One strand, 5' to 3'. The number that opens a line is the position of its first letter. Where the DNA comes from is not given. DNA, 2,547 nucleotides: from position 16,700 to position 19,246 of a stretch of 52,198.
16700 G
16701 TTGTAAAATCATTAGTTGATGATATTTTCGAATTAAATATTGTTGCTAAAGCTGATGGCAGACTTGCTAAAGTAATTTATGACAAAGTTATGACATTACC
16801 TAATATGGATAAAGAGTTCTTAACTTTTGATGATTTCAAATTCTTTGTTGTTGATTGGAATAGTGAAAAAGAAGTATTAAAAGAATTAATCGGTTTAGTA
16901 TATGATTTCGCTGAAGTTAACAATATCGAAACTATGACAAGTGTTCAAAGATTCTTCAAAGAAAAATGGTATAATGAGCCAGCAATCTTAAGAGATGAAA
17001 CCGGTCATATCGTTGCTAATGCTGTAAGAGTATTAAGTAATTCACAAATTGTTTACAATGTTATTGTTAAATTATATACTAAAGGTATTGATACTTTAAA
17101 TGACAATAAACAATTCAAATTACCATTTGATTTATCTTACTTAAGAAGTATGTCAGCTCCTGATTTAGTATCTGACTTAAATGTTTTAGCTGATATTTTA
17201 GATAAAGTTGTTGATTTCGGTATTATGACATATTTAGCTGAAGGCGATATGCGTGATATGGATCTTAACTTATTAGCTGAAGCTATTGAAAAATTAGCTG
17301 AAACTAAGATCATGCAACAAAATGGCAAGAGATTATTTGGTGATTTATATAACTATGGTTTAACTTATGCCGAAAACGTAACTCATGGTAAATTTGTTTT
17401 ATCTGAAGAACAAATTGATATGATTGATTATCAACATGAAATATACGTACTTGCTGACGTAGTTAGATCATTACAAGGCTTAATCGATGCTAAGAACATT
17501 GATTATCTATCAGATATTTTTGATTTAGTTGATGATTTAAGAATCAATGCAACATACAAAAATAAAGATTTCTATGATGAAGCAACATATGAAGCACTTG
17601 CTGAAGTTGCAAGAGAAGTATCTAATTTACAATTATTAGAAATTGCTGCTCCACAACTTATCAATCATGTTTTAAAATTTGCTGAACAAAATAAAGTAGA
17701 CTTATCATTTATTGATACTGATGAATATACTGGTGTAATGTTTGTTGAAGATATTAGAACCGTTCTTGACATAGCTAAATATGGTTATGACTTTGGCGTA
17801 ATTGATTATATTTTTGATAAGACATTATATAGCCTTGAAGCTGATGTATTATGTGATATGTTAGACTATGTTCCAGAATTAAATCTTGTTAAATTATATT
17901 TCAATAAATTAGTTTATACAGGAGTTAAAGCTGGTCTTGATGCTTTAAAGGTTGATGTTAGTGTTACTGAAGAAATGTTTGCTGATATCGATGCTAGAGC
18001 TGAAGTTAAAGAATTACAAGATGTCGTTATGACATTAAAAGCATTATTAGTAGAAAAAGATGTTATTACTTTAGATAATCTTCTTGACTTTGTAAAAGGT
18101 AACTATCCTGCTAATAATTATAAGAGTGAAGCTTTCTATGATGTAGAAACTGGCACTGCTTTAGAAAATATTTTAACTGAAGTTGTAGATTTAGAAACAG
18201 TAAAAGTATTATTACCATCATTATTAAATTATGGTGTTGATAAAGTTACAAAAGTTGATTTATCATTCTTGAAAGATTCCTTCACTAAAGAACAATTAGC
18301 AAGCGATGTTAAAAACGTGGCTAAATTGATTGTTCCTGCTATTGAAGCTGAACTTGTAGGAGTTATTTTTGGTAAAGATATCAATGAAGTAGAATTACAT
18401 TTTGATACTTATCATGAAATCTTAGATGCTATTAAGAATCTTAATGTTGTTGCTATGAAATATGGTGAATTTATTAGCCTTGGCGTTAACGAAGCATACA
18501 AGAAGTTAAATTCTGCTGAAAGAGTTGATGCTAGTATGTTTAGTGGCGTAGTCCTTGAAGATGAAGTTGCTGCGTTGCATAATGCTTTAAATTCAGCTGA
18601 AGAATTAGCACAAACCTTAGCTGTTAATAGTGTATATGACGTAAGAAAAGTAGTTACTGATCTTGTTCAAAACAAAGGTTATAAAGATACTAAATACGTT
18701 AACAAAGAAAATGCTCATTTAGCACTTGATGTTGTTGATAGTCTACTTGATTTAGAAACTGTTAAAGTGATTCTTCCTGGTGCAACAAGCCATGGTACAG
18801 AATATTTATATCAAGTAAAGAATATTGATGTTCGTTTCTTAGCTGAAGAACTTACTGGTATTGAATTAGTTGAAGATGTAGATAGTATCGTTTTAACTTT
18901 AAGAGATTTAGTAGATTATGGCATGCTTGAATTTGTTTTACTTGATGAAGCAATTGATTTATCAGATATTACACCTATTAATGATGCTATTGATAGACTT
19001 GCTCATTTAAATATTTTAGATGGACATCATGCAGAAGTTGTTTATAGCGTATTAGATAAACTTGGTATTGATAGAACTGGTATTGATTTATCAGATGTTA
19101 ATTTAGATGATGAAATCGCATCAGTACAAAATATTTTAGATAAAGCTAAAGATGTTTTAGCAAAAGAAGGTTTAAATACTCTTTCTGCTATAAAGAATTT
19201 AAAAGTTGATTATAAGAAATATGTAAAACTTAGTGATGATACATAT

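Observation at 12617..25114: Monocistronic 12.5-kb ORF: CvpA-like membrane anchor fused to ~3900 aa of acidic repeats in a strict ~560-nt register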

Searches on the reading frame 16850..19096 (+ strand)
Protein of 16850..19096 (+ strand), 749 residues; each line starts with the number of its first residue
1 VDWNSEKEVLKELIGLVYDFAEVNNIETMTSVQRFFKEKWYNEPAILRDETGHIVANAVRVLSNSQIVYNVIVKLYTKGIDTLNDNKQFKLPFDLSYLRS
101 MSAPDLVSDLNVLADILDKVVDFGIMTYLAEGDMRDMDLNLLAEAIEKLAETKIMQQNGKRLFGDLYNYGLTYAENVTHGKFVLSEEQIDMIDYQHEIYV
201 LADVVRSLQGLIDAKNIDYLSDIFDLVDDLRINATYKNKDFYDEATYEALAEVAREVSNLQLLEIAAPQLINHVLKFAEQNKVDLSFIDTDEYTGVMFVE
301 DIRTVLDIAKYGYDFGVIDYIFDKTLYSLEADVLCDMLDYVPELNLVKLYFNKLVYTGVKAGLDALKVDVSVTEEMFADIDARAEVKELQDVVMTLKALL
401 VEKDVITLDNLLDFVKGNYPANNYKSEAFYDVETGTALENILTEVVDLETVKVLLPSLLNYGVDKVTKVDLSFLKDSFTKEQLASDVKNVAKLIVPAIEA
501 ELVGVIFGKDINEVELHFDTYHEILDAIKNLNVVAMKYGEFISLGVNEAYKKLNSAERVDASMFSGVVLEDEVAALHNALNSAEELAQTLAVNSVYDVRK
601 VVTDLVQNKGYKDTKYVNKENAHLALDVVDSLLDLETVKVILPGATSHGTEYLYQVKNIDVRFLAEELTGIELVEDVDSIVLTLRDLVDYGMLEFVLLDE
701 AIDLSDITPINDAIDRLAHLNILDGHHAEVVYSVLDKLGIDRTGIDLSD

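Call 27: find_homologous_proteins(query=window:16850-19096:+, max_evalue=0.001)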
Query window:16850-19096:+: 8000 candidates shared short words with the query, none scored E <= 0.001.

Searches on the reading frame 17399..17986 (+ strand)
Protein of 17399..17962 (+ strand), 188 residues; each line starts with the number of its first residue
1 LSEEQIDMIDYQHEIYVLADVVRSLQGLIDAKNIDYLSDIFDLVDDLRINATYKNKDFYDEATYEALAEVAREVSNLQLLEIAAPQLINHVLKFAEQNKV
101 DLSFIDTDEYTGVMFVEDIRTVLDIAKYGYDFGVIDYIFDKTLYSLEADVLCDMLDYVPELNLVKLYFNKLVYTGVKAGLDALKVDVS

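Call 18: search_protein_families(library=pfam, proteins=[window:17399-17962:+], max_evalue=10)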
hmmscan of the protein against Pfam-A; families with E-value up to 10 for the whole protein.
window:17399-17962:+ (188 aa): 3 families
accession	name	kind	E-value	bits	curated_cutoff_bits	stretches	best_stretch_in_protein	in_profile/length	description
PF05168.19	HEPN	-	0.0016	19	22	1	19-77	60-113/117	HEPN domain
PF24722.1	DUF7674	-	0.079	13.5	27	1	10-47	21-59/111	Domain of unknown function (DUF7674)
PF00941.27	FAD_binding_5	-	0.23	11.7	27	1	22-84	41-98/170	FAD binding domain in molybdopterin dehydrogenase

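Call 32: search_solved_structures(query=A3, max_evalue=10)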
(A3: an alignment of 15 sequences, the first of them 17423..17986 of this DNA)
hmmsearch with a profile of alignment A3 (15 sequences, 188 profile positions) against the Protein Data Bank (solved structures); distinct sequences matched with E-value up to 10: 3.
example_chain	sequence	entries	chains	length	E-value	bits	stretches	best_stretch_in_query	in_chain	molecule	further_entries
3jck_C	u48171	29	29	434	0.22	14.5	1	15-72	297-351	26S proteasome regulatory subunit RPN6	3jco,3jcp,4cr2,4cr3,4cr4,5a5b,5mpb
1stz_A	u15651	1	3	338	0.5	13.3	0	77-112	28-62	Heat-inducible transcription repressor hrcA homolog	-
5aj2_A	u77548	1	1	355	0.75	12.7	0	139-163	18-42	NLR FAMILY CARD DOMAIN-CONTAINING PROTEIN 4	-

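Call 40: search_protein_representatives(alignment_id=A3)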
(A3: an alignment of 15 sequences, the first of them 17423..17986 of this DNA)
Query: 15 sequences, 188 profile positions. Proteins with E-value up to 0.001 (for the whole library): 107; up to 1e-10: 65; up to 1e-30: 43. The best 107 are listed.
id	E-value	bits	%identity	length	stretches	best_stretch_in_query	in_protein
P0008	0.0e+00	1425.3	-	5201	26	1-185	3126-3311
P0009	0.0e+00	1191.5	-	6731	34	2-175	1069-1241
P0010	0.0e+00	1163.3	-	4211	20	1-176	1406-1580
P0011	0.0e+00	1110.9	-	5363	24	1-173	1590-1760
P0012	0.0e+00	1077.6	-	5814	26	1-185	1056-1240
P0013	0.0e+00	1046.7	-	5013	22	1-184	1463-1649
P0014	0.0e+00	1042.8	-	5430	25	3-167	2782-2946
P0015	0.0e+00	1022.9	-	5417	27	2-186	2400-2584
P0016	0.0e+00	1017.2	-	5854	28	1-177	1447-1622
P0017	0.0e+00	999.5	-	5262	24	1-184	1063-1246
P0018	4.1e-289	965.8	-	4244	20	2-184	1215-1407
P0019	1.9e-288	963.7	-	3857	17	1-186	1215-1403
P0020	8.4e-282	942.0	-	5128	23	1-182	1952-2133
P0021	6.8e-255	854.2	-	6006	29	1-184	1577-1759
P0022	7.7e-251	841.0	-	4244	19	1-186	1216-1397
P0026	6.2e-220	740.2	-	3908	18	1-187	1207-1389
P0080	1.2e-08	51.3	-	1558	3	54-176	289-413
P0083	2.9e-08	50.0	-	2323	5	46-167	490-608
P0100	3.1e-05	40.1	-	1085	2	13-174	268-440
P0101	3.4e-05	40.0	-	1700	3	3-186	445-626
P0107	2.2e-04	37.4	-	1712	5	58-156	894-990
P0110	3.2e-04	36.8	-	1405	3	46-155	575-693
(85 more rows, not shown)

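Call 41: search_protein_families(library=pfam, proteins=[P0080, P0083, P0101, P0107, P0110, P0100], max_evalue=0.01)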
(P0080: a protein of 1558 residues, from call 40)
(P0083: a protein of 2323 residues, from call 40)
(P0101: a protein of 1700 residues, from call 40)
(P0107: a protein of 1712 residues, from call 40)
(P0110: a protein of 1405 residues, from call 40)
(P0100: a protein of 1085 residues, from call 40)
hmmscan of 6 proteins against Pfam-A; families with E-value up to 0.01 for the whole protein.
P0080 (1558 aa): 2 families
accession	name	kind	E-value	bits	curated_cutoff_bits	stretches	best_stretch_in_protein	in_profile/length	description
PF02674.22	Colicin_V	-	0.001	19.5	29.3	1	14-187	5-124/144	Colicin V production protein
PF18609.8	SAM_Exu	-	0.007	17.1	28.9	0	1026-1072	25-71/72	Exuperantia SAM-like domain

P0083 (2323 aa): 0 families

P0101 (1700 aa): 1 family
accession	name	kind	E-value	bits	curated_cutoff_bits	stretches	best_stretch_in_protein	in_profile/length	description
PF02674.22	Colicin_V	-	0.009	16.4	29.3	0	14-184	4-125/144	Colicin V production protein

P0107 (1712 aa): 0 families

P0110 (1405 aa): 0 families

P0100 (1085 aa): 1 family
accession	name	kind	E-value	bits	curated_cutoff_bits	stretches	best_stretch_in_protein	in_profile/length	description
PF02674.22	Colicin_V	-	0.00073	20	29.3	0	16-191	1-124/144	Colicin V production protein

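Call 70: search_protein_families(library=pfam, proteins=[P0019, P0026], max_evalue=0.01)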
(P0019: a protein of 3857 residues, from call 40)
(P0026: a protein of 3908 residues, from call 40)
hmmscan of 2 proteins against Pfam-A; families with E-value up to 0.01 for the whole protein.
P0019 (3857 aa): 0 families

P0026 (3908 aa): 0 families

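Call 97: find_homologous_proteins(query=P0100, max_evalue=0.001)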
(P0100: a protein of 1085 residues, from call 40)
Query P0100 (1085 aa): 15 proteins with E <= 0.001 among 8000 candidates.
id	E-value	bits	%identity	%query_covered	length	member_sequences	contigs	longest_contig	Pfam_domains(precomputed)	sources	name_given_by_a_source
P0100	0.0e+0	2342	100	100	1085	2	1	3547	-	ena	-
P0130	2.8e-182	626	38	67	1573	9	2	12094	-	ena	-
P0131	9.5e-181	621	39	67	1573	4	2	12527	-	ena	-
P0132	9.8e-170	585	39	67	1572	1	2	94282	-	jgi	-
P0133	8.7e-169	582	39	67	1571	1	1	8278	-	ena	-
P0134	7.1e-167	575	38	65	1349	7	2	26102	-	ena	-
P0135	3.0e-165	570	36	66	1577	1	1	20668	-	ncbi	-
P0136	3.5e-163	563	38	64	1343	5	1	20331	-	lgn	-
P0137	9.4e-161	555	34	86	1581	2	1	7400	-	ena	-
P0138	4.5e-159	550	38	66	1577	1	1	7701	-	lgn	-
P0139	3.3e-150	520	36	65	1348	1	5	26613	-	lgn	-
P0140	2.4e-143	498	37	66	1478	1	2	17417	-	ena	-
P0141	1.5e-133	465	36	58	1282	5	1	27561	-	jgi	-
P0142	1.7e-114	402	33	78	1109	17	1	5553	-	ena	-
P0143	1.4e-36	144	26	51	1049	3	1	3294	-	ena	-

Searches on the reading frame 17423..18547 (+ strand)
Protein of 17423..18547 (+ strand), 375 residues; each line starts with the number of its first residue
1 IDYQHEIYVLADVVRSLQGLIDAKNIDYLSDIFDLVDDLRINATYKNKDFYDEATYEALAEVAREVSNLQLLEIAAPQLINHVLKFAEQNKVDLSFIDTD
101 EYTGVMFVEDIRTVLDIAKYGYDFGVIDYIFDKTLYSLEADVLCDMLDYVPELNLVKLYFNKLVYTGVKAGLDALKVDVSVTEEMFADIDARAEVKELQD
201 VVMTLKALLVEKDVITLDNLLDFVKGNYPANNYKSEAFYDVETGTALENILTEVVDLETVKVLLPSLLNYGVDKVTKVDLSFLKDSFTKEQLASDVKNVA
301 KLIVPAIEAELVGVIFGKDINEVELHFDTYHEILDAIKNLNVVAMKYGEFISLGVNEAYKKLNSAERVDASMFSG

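Call 42: predict_structure(alignment_id=A5)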
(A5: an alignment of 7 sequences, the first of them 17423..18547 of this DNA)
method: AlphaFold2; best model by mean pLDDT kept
length: 375 residues; sequences in the alignment: 7
mean_pLDDT: 74.5   pTM: 0.68
mean pLDDT of the five models: 74.5, 71.8, 71.2, 70.6, 67.0
residues with pLDDT >= 90: 9; 70-90: 246; 50-70: 96; < 50: 24
segments of 3 or more residues with pLDDT < 50: 43-45, 228-236, 365-375
pLDDT, mean of each block of 10 residues (from residue 1): 81 76 73 65 51 69 83 83 82 81 86 83 65 63 83 89 87 82 86 87 78 65 54 50 80 89 83 69 74 89 82 59 68 82 76 68 48 43
secondary structure, 60 per line:
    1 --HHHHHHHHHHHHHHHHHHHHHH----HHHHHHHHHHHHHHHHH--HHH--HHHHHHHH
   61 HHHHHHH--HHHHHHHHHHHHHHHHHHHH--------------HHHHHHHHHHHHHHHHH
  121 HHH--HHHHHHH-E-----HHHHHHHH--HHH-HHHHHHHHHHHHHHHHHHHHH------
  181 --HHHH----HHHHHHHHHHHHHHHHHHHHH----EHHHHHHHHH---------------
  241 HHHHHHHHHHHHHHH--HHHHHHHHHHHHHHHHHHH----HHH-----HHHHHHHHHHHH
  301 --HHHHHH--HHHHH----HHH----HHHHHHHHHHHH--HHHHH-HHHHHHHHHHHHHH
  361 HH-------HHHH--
elements in order: H3-24 H29-45 H53-67 H70-89 H104-123 H126-132 H140-147 H154-174 H183-186 H191-211 H217-225 H241-255 H258-276 H289-300 H303-308 H311-315 H327-338 H341-345 H347-362 H370-373

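Call 45: fold_search(model_id=the predicted structure, library=pdb)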
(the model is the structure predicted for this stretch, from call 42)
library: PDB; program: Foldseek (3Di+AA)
matches with E <= 10: 102; with E <= 0.001: 0
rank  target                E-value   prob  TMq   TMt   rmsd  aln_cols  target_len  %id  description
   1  9m7w_B                8.0e-01  0.13  0.14  0.15  21.1       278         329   12  At 2S1+S3-tRNA trimer (released 2026-04-01)
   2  4lct_A                1.7e+00  0.06  0.13  0.15  20.1       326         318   12  Crystal Structure and Versatile Functional Roles of the COP9 Signalosome Subunit 1 (released 2013-07-17)
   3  5ic0                  1.8e+00  0.05  0.12  0.10  28.6       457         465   12  Structural analysis of a talin triple domain module (released 2016-05-18)
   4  8flu_R                2.0e+00  0.07  0.13  0.14  27.6       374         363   10  Human PTH1R in complex with LA-PTH and Gs (released 2023-04-26)
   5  7lci_R                2.3e+00  0.06  0.15  0.15  24.1       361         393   10  PF 06882961 bound to the glucagon-like peptide-1 receptor (GLP-1R):Gs complex (released 2021-01-20)
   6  9lxp_R                2.3e+00  0.06  0.14  0.16  23.2       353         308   11  A Cryo-EM structure of LA-PTH-PTH1R-Beta-arrestin1 complex (state 2 conformation) (released 2026-03-04)
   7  8fls_R                2.4e+00  0.06  0.13  0.13  27.3       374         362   11  Human PTH1R in complex with Abaloparatide and Gs (released 2023-04-26)
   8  8e3x_R                2.5e+00  0.08  0.15  0.15  19.9       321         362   12  Cryo-EM structure of the PAC1R-PACAP27-Gs complex (released 2022-11-23)
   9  7d3s_R                2.5e+00  0.05  0.11  0.14  27.9       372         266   13  Human SECR in complex with an engineered Gs heterotrimer (released 2020-11-04)
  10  9lz2_R                2.7e+00  0.04  0.12  0.14  27.5       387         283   10  Cryo-EM structure of PTH1R(V2RC)-beta-arrestin1 complex (released 2026-03-11)
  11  3gi9_C                3.0e+00  0.06  0.15  0.14  23.6       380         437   12  Crystal Structure of ApcT Transporter Bound to 7F11 Monoclonal Fab Fragment (released 2009-08-18)
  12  7tyw_R                3.0e+00  0.04  0.12  0.11  20.9       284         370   11  Human Amylin1 Receptor in complex with Gs and salmon calcitonin peptide (released 2022-03-23)
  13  3q84_G                3.0e+00  0.03  0.10  0.12  42.5       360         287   10  Crystal structure of human PACSIN 1 F-BAR domain (released 2012-02-22)
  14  2x0c                  3.2e+00  0.04  0.13  0.15  31.9       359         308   10  Crystal Structure of the R7R8 domains of Talin (released 2010-07-07)
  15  8jrv_R                3.2e+00  0.04  0.12  0.14  28.4       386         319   12  Cryo-EM structure of the glucagon receptor bound to glucagon and beta-arrestin 1 (released 2023-08-16)
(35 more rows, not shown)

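Call 80: fold_search(model_id=the predicted structure, library=viral)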
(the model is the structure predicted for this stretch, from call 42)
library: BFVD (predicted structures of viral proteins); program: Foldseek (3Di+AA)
matches with E <= 10: 93; with E <= 0.001: 0
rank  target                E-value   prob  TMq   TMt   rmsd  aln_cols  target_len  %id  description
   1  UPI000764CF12         1.3e+00  0.03  0.09  0.06  61.5       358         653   14  (no name look-up for this kind of identifier)
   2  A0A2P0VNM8            1.4e+00  0.06  0.14  0.14  21.4       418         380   10  Uncharacterized protein [Tetraselmis virus 1]
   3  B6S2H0                1.7e+00  0.21  0.15  0.21  14.4       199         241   13  (no name in the UniProt tables at hand)
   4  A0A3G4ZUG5            1.7e+00  0.04  0.10  0.07  28.6       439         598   13  Uncharacterized protein (Fragment) [Barrevirus sp.]
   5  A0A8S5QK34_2          1.8e+00  0.14  0.21  0.12  16.5       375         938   10  Tail tape measure [Siphoviridae sp. ctCUc43]
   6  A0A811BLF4            1.8e+00  0.10  0.15  0.15  15.8       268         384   13  Uncharacterized protein [Pandoravirus japonicus]
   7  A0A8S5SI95            1.9e+00  0.04  0.12  0.09  25.8       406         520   12  Tail tape measure protein [Siphoviridae sp. ctHAs12]
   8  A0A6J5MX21            1.9e+00  0.04  0.12  0.07  27.6       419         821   13  Uncharacterized protein [uncultured Caudovirales phage]
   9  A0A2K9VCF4            2.0e+00  0.08  0.11  0.20  20.0       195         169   12  Uncharacterized protein [Lactobacillus phage Nyseid]
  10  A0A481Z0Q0            2.1e+00  0.04  0.11  0.12  28.2       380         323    9  Uncharacterized protein [Mimivirus LCMiAC02]
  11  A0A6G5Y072            2.2e+00  0.25  0.19  0.36  12.8       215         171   12  (no name in the UniProt tables at hand)
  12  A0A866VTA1            2.5e+00  0.08  0.12  0.18  22.1       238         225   11  G protein coupled receptor 5 [Elephant endotheliotropic herpesvirus 1A]
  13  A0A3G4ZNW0            2.6e+00  0.04  0.12  0.13  23.1       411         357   11  Transmembrane protein [Terrestrivirus sp.]
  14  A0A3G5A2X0            2.8e+00  0.14  0.16  0.27  19.1       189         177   10  Uncharacterized protein [Harvfovirus sp.]
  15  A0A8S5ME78            2.8e+00  0.06  0.12  0.18  21.9       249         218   12  dUTPase [Siphoviridae sp. ctYh54]
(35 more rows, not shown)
